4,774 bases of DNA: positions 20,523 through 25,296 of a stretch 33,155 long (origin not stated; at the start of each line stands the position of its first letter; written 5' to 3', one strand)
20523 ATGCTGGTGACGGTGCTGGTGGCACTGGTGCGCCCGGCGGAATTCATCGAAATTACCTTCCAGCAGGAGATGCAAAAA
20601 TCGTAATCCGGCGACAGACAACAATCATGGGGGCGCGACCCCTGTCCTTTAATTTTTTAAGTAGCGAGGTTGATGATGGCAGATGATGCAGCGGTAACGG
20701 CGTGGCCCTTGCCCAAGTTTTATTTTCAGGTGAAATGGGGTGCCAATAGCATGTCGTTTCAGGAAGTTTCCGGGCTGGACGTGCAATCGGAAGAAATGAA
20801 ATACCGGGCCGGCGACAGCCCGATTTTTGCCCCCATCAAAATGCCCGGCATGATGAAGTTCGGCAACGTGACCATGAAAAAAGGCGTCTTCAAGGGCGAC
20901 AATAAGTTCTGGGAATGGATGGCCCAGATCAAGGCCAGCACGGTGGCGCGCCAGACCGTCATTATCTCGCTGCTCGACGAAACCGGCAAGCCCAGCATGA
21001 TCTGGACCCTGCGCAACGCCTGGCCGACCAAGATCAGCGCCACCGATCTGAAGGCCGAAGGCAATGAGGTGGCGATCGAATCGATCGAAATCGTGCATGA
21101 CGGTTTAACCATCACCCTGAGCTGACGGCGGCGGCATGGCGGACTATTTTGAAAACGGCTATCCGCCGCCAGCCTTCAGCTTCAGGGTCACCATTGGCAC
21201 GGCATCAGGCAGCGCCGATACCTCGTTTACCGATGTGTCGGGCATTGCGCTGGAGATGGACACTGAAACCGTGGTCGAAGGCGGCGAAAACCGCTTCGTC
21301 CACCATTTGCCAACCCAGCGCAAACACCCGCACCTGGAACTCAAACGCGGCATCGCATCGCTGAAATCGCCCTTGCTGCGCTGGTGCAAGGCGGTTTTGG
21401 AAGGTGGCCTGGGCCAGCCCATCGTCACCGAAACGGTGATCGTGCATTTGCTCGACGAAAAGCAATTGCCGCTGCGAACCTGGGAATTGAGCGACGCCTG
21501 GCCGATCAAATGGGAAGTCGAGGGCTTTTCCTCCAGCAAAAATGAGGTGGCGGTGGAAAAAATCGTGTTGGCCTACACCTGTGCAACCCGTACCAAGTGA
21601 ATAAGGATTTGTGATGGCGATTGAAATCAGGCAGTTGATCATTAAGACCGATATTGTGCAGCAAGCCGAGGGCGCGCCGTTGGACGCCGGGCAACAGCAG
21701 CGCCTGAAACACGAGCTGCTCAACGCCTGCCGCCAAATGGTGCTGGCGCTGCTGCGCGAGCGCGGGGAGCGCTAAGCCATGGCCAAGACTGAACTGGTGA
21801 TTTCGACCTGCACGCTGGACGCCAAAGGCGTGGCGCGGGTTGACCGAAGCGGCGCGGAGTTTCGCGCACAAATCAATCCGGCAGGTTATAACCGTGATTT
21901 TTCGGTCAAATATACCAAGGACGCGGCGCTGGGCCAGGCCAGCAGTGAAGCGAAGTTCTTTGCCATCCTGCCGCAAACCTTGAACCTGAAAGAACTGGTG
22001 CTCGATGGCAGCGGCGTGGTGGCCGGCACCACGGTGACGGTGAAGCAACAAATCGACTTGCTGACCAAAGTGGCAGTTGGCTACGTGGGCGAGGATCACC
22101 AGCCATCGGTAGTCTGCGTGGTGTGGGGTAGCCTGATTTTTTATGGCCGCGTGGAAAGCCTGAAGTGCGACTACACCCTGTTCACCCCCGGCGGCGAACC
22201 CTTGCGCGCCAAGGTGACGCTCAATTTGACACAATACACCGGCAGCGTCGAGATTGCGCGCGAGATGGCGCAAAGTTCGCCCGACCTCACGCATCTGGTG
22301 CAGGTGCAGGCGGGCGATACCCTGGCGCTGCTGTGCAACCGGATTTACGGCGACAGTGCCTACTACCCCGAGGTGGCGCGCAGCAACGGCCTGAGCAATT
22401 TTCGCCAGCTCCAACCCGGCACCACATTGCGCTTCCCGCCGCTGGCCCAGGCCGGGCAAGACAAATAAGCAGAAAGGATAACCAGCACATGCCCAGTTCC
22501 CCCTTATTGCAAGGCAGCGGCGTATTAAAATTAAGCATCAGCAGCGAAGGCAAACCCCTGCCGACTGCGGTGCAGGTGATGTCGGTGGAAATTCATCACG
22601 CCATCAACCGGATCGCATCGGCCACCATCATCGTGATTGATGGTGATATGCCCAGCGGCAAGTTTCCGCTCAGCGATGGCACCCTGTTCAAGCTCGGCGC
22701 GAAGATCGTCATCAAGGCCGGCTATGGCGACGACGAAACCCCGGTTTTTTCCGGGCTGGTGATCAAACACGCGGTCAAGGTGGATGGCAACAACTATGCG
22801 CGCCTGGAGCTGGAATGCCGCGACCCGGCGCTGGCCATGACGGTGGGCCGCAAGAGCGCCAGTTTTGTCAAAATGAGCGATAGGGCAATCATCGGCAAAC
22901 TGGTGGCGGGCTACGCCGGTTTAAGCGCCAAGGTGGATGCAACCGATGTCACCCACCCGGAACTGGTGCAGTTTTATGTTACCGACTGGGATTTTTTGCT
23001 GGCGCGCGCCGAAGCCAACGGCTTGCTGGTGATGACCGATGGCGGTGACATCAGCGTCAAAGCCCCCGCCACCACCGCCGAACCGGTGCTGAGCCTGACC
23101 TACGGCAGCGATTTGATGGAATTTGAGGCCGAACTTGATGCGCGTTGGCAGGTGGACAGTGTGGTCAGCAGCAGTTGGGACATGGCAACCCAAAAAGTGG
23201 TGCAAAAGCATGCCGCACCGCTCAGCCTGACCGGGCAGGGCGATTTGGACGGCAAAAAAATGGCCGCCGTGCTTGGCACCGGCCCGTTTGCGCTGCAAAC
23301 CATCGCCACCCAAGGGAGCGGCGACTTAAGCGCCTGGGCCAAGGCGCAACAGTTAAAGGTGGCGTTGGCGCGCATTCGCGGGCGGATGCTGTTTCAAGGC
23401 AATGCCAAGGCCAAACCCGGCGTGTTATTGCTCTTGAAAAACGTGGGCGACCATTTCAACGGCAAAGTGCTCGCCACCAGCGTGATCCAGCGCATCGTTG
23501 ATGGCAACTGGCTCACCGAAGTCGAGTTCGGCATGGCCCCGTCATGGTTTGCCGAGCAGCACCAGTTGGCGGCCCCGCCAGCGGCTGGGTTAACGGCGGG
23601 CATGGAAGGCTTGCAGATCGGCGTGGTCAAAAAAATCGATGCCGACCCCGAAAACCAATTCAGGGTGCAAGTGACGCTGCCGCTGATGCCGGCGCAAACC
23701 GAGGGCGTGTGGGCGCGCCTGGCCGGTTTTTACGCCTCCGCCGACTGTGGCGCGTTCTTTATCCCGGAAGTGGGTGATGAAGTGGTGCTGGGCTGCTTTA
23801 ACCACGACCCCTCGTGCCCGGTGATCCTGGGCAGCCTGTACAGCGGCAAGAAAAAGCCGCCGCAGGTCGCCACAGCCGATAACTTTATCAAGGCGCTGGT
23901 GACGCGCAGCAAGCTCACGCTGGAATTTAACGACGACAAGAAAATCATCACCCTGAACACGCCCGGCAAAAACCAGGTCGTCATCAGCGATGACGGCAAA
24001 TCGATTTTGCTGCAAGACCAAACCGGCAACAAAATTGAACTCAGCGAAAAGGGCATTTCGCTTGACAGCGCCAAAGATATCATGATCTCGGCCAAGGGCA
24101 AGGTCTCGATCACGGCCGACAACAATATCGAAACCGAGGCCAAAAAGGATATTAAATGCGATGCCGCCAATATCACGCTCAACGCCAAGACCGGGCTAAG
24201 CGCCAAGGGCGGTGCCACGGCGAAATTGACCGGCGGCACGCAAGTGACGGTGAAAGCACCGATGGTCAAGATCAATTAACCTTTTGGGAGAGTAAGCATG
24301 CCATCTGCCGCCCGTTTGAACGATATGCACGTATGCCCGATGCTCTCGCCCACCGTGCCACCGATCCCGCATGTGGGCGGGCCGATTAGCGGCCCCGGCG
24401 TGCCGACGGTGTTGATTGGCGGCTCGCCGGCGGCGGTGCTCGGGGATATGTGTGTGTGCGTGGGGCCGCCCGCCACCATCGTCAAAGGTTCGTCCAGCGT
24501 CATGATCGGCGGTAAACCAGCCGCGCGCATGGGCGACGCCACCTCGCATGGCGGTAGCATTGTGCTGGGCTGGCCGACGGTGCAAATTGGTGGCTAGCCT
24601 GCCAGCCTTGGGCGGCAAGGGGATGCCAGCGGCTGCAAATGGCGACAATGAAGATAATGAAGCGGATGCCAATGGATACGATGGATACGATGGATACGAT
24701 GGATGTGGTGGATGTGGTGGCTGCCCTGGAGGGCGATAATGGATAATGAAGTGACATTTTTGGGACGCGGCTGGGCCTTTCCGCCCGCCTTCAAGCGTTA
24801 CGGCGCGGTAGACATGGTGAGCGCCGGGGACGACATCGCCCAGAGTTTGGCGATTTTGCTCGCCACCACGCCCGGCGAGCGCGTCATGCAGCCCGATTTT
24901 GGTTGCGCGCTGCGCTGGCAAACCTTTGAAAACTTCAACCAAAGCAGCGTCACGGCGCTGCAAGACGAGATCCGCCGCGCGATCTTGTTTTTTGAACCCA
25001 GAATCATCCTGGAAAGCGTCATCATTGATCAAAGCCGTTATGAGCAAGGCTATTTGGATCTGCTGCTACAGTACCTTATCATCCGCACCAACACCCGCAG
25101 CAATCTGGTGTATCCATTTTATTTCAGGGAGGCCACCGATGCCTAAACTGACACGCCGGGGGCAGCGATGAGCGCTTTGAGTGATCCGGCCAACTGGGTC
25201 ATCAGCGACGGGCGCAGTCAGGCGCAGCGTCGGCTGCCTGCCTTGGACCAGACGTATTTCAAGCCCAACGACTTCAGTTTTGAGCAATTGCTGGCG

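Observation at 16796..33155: Phage-tail-like extracellular contractile injection system (eCIS) structural operon with non-Afp/PVC gene order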

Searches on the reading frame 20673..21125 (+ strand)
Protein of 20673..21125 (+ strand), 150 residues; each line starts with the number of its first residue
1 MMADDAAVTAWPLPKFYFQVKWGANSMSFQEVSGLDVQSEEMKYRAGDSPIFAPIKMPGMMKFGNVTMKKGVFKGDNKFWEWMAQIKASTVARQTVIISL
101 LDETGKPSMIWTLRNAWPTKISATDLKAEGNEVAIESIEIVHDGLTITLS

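Call 5: search_protein_families(library=pfam, proteins=[window:20673-21125:+], max_evalue=0.01)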
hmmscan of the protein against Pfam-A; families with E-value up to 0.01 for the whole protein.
window:20673-21125:+ (150 aa): 1 family
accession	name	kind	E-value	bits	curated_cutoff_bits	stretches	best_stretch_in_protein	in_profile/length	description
PF06841.18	Phage_T4_gp19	-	3.4e-45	153.6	28.2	1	14-146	1-134/134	T4-like virus tail tube protein gp19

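Call 13: search_solved_structures(query=window:20673-21125:+, max_evalue=0.01)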
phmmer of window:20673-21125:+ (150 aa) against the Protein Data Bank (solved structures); distinct sequences matched with E-value up to 0.01: 14.
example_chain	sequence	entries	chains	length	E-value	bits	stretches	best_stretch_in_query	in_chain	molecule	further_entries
9r9h_B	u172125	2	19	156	9.1e-60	203.8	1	3-148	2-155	Phage tail protein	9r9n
7b5h_AN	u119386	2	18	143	6.1e-52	178.5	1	10-147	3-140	All3324 protein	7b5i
7adz_1a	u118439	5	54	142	6.9e-48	165.3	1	10-147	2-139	Phage tail protein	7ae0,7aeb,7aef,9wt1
6rao_A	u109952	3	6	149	1e-25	93.4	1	2-148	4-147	Afp1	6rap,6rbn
9qgl_1A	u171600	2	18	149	4.9e-25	91.2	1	8-148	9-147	Phage tail protein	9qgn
6j0b_a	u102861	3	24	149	1.4e-22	83.2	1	9-145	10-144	Pvc1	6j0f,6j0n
9rce_I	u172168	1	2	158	1.2e-19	73.8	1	10-142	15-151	Conserved hypothetical phage tail region protein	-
7aeb_Y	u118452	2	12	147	1.5e-12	50.7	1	9-143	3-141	Phospholipid/glycerol acyltransferase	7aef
8bl4_v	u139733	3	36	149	7.9e-11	45.1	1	24-147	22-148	Phage tail protein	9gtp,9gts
6j0n_n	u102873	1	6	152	3.9e-09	39.6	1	26-142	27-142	Pvc5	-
6rao_F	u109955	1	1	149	2.4e-08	37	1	23-143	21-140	Afp5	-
7b5h_AM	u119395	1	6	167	3.1e-08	36.7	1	104-142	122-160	All3323 protein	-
9qgl_5A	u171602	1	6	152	1.9e-07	34.1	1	26-142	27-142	Phage tail protein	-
9gtp_a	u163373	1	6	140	0.0008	22.4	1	20-146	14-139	Phage tail protein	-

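Call 96: search_protein_families(library=ncbifam, proteins=[window:20673-21125:+], max_evalue=0.001)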
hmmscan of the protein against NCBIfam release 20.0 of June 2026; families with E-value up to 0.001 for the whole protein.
window:20673-21125:+ (150 aa): 3 families
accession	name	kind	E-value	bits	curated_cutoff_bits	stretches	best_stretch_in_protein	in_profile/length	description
TIGR02241.1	TIGR02241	subfamily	2.7e-35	121.2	62.4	1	12-147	3-140/141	conserved hypothetical phage tail region protein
NF053770.1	CIS5_fam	equivalog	1.6e-20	73.3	260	1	12-144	7-139/148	CIS5 family contractile injection system inner tube adaptor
NF053769.1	CIS1_fam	equivalog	6.6e-07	29.6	220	1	12-140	6-140/150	CIS1 family contractile injection system inner tube protein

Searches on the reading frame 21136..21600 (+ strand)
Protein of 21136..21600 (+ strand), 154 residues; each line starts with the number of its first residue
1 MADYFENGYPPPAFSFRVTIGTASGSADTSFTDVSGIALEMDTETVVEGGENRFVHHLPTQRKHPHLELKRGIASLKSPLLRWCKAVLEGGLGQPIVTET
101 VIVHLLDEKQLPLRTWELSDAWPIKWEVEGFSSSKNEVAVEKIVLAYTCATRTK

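Call 5: search_protein_families(library=pfam, proteins=[window:21136-21600:+], max_evalue=0.01)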
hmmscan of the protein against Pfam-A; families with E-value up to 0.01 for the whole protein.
window:21136-21600:+ (154 aa): 1 family
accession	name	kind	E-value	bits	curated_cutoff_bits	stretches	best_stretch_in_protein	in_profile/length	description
PF06841.18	Phage_T4_gp19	-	6.6e-38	130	28.2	1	12-148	1-131/134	T4-like virus tail tube protein gp19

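Call 38: find_encoding_contigs(protein=window:21136-21600:+, flank=10000, max_places=6)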
Protein window:21136-21600:+ (154 aa): 2 contigs read that carry it; 2 places shown.
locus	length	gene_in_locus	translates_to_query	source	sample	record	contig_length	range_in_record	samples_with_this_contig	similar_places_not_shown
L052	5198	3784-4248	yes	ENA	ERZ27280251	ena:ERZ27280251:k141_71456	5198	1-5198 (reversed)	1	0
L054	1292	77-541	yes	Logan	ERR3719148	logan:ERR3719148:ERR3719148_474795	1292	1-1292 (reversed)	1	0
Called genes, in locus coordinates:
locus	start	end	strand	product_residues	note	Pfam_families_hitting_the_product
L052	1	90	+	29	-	?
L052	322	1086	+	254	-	-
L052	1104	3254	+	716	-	PF04984:Phage_sheath_1, PF17482:Phage_sheath_1C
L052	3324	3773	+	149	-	PF06841:Phage_T4_gp19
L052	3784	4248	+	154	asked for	PF06841:Phage_T4_gp19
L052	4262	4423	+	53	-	PF19265:DUF5908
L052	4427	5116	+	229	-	PF19266:CIS_tube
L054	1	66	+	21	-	?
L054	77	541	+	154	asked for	PF06841:Phage_T4_gp19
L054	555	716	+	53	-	PF19265:DUF5908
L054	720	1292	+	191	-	?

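Call 96: search_protein_families(library=ncbifam, proteins=[window:21136-21600:+], max_evalue=0.001)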
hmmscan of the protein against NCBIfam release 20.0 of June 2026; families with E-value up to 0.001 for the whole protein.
window:21136-21600:+ (154 aa): 2 families
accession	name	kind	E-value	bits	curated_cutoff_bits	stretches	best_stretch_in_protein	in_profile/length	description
TIGR02241.1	TIGR02241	subfamily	4.9e-27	94.4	62.4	1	9-149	2-137/141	conserved hypothetical phage tail region protein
NF053770.1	CIS5_fam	equivalog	5.1e-21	74.9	260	1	10-148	7-138/148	CIS5 family contractile injection system inner tube adaptor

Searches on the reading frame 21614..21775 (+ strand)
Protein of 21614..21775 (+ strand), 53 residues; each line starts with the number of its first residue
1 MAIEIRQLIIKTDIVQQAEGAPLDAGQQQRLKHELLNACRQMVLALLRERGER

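Call 5: search_protein_families(library=pfam, proteins=[window:21614-21775:+], max_evalue=0.01)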
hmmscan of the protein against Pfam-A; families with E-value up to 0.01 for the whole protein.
window:21614-21775:+ (53 aa): 2 families
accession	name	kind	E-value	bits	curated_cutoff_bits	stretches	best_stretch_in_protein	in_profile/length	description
PF19265.4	DUF5908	-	1.3e-13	51.9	27.7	1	1-53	1-55/55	Family of unknown function (DUF5908)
PF11450.13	DUF3008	-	0.0082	16.7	24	1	16-43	7-34/57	Protein of unknwon function (DUF3008)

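Call 96: search_protein_families(library=ncbifam, proteins=[window:21614-21775:+], max_evalue=0.001)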
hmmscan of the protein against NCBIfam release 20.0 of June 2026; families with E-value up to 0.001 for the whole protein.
window:21614-21775:+ (53 aa): 0 families

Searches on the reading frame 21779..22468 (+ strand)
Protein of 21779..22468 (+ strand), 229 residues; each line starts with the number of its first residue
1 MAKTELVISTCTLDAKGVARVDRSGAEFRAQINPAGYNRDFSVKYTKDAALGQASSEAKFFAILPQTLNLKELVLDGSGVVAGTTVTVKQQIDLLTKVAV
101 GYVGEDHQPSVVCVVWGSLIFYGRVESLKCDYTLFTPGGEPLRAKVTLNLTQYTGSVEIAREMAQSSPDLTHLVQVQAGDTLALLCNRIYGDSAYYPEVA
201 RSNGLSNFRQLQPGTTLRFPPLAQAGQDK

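Call 5: search_protein_families(library=pfam, proteins=[window:21779-22468:+], max_evalue=0.01)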
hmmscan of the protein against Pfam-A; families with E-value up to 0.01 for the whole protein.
window:21779-22468:+ (229 aa): 3 families
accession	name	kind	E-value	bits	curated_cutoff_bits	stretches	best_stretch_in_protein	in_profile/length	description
PF19266.4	CIS_tube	-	1.8e-36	125.7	27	1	23-154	18-151/158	Contractile injection system tube protein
PF01476.26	LysM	-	0.0028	18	20.9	1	175-220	2-43/43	LysM domain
PF05489.18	Phage_tail_X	-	0.0091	16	22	0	177-221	4-53/60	Phage Tail Protein X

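Call 7: search_protein_families(library=ncbifam, proteins=[window:21779-22468:+], max_evalue=0.01)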
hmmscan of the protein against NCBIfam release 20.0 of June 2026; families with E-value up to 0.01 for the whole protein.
window:21779-22468:+ (229 aa): 1 family
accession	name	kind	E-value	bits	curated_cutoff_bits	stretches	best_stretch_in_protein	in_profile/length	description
NF008399.0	PRK11198.1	equivalog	0.00015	22.2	134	1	155-221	80-147/149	peptidoglycan-binding protein LysM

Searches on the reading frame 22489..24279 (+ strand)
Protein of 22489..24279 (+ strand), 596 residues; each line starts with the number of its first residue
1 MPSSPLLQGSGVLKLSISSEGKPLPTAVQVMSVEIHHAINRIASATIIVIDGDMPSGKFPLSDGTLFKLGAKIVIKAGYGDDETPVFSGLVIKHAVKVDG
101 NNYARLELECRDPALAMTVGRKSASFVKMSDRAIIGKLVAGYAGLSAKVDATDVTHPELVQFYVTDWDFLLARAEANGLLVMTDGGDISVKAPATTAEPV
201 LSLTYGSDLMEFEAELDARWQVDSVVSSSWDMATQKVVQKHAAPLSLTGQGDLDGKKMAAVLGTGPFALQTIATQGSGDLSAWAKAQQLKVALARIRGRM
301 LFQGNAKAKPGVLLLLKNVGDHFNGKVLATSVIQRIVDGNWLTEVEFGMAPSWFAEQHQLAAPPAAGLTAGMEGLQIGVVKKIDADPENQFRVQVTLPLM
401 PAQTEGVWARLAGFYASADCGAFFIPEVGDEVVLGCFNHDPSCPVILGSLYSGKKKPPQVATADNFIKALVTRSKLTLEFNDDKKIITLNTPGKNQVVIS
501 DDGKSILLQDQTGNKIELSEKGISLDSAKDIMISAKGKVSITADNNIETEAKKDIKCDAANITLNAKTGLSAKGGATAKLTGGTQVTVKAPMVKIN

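Call 5: search_protein_families(library=pfam, proteins=[window:22489-24279:+], max_evalue=0.01)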
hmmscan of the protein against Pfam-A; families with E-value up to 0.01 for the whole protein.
window:22489-24279:+ (596 aa): 3 families
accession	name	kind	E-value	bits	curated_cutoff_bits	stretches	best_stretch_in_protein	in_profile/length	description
PF04717.18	Phage_base_V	-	2e-21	76.5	23.8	1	376-451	1-75/75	Type VI secretion system/phage-baseplate injector OB domain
PF05954.17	Phage_GPD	-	1.2e-05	25.1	30.1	1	69-336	27-301/305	Phage tail baseplate hub (GPD)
PF10106.14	DUF2345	-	0.0014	18.9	30.7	1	532-590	73-134/151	Uncharacterized protein conserved in bacteria (DUF2345)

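Call 7: search_protein_families(library=ncbifam, proteins=[window:22489-24279:+], max_evalue=0.01)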
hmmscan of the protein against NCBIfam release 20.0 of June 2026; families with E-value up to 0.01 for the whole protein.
window:22489-24279:+ (596 aa): 6 families
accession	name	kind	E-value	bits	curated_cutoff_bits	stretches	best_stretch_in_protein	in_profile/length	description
TIGR01646.1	vgr_GE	subfamily_domain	9.8e-54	183.1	121.8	1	29-495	2-479/480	type VI secretion system tip protein VgrG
NF033848.1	VgrG_rel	hypoth_equivalog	1.2e-48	165.7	275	1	64-550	51-545/547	VgrG-related protein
TIGR03361.1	VI_Rhs_Vgr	subfamily_domain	4e-12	45.5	186.35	1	405-476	398-469/513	type VI secretion system tip protein TssI/VgrG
NF041249.1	T6SS_TssI_Fran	equivalog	9.7e-07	28.9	100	1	494-591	65-158/163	type VI secretion system tip protein TssI/VgrG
NF047561.1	orf58_phage_fam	subfamily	2.5e-06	27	170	1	67-146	53-131/257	phage protein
TIGR01644.1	phage_P2_V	subfamily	0.00012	21.7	46.75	0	421-465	47-91/192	phage baseplate assembly protein V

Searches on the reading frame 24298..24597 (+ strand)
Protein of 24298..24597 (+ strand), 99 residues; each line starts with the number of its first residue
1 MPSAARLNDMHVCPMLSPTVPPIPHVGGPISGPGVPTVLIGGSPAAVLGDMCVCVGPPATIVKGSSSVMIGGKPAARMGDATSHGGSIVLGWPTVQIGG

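Call 5: search_protein_families(library=pfam, proteins=[window:24298-24597:+], max_evalue=0.01)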
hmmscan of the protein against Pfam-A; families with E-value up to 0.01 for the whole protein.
window:24298-24597:+ (99 aa): 2 families
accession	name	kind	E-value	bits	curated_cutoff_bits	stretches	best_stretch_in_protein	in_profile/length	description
PF05488.18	PAAR_motif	-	2.4e-24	85.8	27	1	24-89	5-69/70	PAAR motif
PF13665.11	Tox-PAAR-like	-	0.0026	18.3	31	1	41-84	58-101/108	Toxin PAAR-like domain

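Call 36: find_encoding_contigs(protein=window:24298-24597:+, flank=10000, max_places=6)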
Protein window:24298-24597:+ (99 aa): 2 contigs read that carry it; 2 places shown.
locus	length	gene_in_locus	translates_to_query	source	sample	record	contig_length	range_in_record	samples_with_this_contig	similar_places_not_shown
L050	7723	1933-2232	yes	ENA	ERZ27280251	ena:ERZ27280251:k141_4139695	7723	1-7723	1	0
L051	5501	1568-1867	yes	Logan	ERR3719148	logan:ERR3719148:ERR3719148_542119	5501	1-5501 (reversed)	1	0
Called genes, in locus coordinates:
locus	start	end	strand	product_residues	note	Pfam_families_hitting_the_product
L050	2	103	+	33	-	?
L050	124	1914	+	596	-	PF05954:Phage_GPD (weak), PF04717:Phage_base_V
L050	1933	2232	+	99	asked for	PF05488:PAAR_motif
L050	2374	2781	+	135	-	PF04965:GPW_gp25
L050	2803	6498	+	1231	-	-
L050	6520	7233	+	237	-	-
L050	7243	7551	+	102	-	-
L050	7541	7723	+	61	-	?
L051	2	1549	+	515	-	?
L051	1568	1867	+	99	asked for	PF05488:PAAR_motif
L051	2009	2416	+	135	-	PF04965:GPW_gp25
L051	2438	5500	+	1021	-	?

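Call 96: search_protein_families(library=ncbifam, proteins=[window:24298-24597:+], max_evalue=0.001)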
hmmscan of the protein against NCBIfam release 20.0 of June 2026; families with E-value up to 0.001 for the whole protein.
window:24298-24597:+ (99 aa): 1 family
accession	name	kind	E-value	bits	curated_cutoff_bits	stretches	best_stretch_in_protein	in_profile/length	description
NF033420.0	T6SS_PAAR_dom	equivalog_domain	6.2e-11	42.3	124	1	59-98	56-94/94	type VI secretion system PAAR protein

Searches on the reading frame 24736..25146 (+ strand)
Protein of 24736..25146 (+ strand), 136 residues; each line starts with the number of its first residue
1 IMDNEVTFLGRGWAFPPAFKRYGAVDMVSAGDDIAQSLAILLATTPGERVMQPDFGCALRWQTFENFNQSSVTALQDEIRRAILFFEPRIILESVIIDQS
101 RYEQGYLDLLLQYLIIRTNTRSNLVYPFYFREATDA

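Call 5: search_protein_families(library=pfam, proteins=[window:24736-25146:+], max_evalue=0.01)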
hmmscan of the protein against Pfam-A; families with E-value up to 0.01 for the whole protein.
window:24736-25146:+ (136 aa): 1 family
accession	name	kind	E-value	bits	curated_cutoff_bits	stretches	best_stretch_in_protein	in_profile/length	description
PF04965.19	GPW_gp25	-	1.1e-22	80.1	27.2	1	31-119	4-95/96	Baseplate wedge protein gp25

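Call 96: search_protein_families(library=ncbifam, proteins=[window:24736-25146:+], max_evalue=0.001)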
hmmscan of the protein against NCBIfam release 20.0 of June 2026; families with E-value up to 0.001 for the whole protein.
window:24736-25146:+ (136 aa): 1 family
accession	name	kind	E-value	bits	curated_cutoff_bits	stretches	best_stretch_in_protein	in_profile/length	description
TIGR03357.1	VI_zyme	equivalog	2.9e-06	26.9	53.2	1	32-111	28-106/133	type VI secretion system baseplate subunit TssE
